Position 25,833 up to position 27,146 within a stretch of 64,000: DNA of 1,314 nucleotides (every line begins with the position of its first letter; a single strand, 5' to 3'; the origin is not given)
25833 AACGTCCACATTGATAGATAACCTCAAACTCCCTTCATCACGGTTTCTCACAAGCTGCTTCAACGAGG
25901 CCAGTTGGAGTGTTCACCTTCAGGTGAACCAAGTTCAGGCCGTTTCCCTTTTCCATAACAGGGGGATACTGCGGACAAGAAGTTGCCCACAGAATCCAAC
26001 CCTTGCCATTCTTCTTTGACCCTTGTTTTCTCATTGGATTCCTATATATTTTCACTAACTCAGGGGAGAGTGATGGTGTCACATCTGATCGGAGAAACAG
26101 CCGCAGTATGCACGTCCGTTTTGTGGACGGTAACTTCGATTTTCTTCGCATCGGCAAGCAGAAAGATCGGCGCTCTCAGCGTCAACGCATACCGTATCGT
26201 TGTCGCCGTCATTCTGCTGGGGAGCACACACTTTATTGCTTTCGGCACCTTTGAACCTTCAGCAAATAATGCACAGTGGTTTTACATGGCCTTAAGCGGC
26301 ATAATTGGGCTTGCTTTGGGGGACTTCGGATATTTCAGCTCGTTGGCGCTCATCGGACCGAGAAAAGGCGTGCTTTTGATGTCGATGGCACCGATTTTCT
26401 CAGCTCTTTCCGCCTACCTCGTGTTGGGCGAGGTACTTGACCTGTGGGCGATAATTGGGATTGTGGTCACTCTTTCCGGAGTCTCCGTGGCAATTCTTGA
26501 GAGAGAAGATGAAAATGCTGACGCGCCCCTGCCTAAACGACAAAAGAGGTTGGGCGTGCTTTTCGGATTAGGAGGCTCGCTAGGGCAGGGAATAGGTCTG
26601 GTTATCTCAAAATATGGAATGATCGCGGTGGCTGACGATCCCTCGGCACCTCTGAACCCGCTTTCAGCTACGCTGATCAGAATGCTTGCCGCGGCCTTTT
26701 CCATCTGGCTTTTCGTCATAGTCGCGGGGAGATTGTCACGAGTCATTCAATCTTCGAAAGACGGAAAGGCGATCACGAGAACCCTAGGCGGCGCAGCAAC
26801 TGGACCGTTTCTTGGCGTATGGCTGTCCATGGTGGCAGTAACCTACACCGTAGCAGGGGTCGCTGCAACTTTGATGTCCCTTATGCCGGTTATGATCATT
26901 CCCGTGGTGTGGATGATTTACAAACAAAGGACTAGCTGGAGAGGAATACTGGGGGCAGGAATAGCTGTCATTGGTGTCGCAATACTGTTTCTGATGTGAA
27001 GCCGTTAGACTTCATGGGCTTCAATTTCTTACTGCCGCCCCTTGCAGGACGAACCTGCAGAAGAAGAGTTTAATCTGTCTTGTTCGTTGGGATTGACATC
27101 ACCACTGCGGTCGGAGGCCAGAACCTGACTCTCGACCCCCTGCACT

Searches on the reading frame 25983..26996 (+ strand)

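Call 17: search_protein_families(library=ncbifam, proteins=[window:25983-26996:+], max_evalue=0.001)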
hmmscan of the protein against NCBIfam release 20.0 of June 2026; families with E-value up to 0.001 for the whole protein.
window:25983-26996:+ (338 aa): 2 families
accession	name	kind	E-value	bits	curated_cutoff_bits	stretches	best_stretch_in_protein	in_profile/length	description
TIGR00950.1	2A78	equivalog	2.9e-09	36.8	230.2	1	226-336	17-118/264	carboxylate/amino acid/amine transporter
NF050091.1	ArAmAcExpYddG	equivalog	0.00027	20.6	300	1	44-177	13-142/285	aromatic amino acid exporter YddG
